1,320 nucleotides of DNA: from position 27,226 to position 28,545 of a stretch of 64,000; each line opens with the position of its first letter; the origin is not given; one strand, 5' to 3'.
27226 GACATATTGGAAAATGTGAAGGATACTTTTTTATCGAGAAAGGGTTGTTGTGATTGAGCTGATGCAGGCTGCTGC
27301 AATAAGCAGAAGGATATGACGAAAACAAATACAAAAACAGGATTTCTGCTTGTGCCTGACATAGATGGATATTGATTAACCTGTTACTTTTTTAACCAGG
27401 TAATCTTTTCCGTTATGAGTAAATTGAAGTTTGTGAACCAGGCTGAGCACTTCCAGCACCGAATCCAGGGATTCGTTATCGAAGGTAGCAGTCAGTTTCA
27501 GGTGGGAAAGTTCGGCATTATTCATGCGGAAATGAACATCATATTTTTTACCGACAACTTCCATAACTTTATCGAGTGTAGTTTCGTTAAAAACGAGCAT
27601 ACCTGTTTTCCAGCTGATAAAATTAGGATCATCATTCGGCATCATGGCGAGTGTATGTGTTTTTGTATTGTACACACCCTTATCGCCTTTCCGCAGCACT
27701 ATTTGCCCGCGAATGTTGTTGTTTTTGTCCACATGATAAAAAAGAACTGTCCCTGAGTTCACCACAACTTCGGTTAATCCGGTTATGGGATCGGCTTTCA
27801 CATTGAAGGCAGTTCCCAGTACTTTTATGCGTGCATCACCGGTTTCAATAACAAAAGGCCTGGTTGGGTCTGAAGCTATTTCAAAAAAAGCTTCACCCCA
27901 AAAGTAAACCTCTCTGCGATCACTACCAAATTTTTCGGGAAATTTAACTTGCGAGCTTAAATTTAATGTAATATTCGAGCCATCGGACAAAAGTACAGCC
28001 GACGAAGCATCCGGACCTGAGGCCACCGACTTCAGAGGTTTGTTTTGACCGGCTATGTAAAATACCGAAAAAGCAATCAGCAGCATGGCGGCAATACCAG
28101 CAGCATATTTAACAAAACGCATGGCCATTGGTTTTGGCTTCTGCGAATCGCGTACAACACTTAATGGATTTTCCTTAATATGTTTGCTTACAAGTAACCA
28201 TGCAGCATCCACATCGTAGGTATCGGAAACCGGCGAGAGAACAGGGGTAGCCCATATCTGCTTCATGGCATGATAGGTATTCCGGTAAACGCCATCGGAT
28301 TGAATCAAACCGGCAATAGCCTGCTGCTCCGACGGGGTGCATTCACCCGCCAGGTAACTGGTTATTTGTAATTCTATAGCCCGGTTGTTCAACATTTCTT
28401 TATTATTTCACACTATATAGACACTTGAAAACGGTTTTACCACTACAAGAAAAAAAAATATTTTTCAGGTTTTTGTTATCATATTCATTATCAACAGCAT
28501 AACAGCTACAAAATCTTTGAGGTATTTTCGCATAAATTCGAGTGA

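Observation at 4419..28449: Conserved 37-nt motif 5' of the FecR operon, the beta-helix T9SS protein and two giant paralogs: a candidate ECF-sigma regulon signal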

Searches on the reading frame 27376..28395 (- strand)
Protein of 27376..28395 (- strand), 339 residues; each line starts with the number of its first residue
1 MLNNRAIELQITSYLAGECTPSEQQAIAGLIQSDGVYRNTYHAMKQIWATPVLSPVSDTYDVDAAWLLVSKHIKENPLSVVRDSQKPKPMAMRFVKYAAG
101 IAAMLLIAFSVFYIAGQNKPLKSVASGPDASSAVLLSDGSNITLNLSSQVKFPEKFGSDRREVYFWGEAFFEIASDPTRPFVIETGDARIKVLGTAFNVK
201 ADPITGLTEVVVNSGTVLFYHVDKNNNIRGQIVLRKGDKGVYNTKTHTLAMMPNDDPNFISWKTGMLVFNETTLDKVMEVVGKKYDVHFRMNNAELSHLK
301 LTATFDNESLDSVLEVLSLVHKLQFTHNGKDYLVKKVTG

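Call 7: search_protein_families(library=pfam, proteins=[window:27376-28395:-])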
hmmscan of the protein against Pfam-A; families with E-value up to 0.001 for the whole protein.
window:27376-28395:- (339 aa): 2 families
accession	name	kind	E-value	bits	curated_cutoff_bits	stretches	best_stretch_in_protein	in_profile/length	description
PF16344.10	FecR_C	-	1.1e-16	61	24.4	1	267-332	2-68/70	FecR, C-terminal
PF04773.18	FecR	-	1.5e-14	54.7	24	1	124-217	3-96/97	FecR protein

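Call 10: find_encoding_contigs(protein=window:27376-28395:-, flank=10000, max_places=10)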
Protein window:27376-28395:- (339 aa): 1 contig read that carries it; 1 place shown.
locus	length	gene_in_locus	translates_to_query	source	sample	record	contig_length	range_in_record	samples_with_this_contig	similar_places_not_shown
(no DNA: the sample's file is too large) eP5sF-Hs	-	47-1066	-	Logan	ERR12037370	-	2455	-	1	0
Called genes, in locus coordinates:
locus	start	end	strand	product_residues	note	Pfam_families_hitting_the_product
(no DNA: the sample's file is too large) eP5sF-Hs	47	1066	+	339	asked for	PF04773:FecR, PF16344:FecR_C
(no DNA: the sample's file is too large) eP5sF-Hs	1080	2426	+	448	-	-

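Call 61: search_protein_families(library=ncbifam, proteins=[window:27376-28395:-], max_evalue=0.001)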
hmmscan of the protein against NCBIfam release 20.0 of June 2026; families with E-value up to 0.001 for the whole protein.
window:27376-28395:- (339 aa): 1 family
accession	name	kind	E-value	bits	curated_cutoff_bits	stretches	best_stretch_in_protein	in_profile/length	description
NF007296.1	PRK09774.1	equivalog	2.5e-14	53.1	385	1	132-318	115-293/313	ferric citrate uptake sigma factor regulator FecR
